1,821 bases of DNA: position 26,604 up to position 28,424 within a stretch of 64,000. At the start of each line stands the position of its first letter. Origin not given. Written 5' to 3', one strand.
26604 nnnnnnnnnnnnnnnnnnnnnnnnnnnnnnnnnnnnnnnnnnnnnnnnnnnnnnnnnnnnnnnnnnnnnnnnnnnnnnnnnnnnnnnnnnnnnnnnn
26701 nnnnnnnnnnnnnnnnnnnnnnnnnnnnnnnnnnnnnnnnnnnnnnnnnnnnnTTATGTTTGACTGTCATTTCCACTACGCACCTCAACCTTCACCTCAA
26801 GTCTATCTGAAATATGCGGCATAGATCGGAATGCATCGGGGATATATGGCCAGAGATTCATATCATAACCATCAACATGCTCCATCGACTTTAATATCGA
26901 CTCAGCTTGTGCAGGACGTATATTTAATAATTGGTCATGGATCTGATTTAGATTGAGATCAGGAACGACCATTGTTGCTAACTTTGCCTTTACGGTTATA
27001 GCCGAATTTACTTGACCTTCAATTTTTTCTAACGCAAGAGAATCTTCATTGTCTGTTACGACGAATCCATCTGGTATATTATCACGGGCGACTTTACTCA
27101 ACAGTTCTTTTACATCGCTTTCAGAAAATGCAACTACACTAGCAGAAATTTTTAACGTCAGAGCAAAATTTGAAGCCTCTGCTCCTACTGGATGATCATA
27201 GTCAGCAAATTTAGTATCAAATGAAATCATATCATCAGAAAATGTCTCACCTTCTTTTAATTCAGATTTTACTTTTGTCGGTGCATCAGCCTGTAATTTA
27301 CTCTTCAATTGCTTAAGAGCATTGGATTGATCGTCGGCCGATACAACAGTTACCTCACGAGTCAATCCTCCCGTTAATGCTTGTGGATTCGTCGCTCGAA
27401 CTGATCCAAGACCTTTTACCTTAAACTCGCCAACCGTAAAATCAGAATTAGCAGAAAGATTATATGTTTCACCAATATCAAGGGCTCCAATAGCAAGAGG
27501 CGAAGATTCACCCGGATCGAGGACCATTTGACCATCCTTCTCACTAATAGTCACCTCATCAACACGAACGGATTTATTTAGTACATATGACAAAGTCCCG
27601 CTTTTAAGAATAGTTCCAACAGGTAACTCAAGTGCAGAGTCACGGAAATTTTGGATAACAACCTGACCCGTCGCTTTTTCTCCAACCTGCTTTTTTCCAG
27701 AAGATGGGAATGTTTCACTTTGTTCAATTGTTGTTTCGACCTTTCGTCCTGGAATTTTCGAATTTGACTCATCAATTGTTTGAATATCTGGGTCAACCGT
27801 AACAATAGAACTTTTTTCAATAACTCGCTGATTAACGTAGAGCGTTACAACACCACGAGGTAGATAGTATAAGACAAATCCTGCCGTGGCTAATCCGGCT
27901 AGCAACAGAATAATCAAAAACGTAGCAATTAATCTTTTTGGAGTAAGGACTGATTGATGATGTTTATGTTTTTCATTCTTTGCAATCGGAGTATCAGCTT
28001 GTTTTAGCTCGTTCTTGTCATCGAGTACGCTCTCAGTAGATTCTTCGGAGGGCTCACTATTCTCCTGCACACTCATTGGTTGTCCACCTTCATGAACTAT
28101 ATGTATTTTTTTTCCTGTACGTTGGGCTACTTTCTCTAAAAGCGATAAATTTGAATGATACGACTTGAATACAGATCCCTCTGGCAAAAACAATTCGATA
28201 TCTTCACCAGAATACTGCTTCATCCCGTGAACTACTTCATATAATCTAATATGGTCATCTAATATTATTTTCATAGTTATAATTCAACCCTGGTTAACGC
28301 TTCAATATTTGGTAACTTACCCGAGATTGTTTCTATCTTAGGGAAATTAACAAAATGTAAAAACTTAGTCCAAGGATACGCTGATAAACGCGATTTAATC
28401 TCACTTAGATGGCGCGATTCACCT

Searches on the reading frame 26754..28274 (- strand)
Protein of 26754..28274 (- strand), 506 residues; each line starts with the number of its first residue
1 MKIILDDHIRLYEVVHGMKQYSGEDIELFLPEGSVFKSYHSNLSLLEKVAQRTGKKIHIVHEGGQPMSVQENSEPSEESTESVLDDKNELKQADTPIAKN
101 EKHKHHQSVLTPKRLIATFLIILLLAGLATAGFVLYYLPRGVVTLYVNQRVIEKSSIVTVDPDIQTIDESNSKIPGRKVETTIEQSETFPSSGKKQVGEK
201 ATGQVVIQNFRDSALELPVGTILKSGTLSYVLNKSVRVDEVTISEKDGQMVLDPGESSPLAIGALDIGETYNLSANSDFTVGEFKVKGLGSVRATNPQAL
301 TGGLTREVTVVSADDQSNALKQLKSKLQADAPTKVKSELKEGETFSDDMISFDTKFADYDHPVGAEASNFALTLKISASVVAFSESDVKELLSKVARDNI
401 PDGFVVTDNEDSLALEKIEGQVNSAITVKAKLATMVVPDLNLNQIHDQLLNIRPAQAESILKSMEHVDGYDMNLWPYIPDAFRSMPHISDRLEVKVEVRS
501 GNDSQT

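Call 4: search_protein_families(library=pfam, proteins=[window:26754-28274:-], max_evalue=0.01)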
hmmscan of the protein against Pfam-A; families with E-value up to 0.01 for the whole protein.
window:26754-28274:- (506 aa): 0 families

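Call 8: search_protein_families(library=ncbifam, proteins=[window:26754-28274:-], max_evalue=0.1)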
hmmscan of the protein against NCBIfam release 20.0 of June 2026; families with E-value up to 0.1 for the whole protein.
window:26754-28274:- (506 aa): 0 families

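Call 51: search_protein_families(library=phrogs, proteins=[window:26754-28274:-], max_evalue=0.1)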
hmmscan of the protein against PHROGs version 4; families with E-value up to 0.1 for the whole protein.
window:26754-28274:- (506 aa): 0 families

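Call 70: search_solved_structures(query=A5, max_evalue=10, show_alignments=1)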
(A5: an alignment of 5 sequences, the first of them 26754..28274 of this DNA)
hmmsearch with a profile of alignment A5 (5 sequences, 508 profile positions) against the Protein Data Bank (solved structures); distinct sequences matched with E-value up to 10: 1.
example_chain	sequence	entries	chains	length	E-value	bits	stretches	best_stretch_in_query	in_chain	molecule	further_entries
9spj_ZM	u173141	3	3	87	1.6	10.7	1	155-193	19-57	40S ribosomal protein S21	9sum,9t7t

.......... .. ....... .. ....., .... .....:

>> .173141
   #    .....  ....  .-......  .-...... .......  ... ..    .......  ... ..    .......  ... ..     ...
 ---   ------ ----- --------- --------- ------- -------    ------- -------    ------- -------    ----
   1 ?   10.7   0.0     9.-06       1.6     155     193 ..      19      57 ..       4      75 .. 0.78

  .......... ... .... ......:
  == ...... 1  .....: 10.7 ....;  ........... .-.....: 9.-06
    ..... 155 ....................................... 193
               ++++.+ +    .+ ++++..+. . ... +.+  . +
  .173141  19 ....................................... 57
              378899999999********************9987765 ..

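Call 73: search_protein_families(library=pfam, alignment_id=A5, max_evalue=1)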
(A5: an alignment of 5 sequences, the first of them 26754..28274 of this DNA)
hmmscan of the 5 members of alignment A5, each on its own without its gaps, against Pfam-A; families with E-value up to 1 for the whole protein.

A. member 1, window:26754-28274:- (506 aa): 1 family
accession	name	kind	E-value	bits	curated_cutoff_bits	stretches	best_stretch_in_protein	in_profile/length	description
PF04746.17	DUF575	-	0.1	13.3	25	1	358-446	3-92/101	Protein of unknown function (DUF575)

B. families by the number of members that match (of 5 scanned): 6 families
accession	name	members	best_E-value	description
PF21110.3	GlxA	2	7.6e-06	GlxA beta barrel domain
PF04865.19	Baseplate_J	2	0.0016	Baseplate J-like protein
PF09346.15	SMI1_KNR4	2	0.13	SMI1 / KNR4 family (SUKH-1)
PF22887.1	DUF7022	1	0.078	Family of unknown function (DUF7022)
PF04746.17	DUF575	1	0.1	Protein of unknown function (DUF575)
PF17957.7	Big_7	1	0.15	Bacterial Ig domain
